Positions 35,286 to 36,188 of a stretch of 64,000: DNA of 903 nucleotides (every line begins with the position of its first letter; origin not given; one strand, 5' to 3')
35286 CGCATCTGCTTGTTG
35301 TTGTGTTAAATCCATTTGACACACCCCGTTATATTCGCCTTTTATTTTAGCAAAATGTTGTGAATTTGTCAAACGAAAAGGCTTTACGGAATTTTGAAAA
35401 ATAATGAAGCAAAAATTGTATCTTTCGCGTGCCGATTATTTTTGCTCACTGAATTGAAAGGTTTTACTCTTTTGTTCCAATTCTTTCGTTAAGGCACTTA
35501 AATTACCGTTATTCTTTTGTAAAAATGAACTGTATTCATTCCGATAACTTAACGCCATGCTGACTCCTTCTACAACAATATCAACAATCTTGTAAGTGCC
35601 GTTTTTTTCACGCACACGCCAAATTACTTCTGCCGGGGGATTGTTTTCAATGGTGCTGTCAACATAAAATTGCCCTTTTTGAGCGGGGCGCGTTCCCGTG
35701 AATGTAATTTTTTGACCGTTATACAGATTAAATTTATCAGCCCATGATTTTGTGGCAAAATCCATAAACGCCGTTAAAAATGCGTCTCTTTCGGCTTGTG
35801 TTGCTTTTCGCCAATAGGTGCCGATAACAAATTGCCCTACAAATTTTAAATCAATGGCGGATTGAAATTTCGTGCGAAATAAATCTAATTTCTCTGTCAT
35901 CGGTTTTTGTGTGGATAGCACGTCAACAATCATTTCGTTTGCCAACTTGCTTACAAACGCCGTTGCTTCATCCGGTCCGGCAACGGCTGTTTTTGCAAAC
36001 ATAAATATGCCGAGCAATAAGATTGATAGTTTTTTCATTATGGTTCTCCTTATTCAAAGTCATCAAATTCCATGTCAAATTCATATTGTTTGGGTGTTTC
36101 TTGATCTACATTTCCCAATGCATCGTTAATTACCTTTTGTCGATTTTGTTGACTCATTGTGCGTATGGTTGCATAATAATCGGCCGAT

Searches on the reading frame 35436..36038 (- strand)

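Call 71: search_protein_families(library=pfam, proteins=[window:35436-36038:-], max_evalue=0.001)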
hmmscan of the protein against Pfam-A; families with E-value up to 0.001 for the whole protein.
window:35436-36038:- (200 aa): 1 family
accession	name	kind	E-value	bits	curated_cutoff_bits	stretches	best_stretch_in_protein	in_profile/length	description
PF05494.18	MlaC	-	4.1e-38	131.2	26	1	39-189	9-166/166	MlaC protein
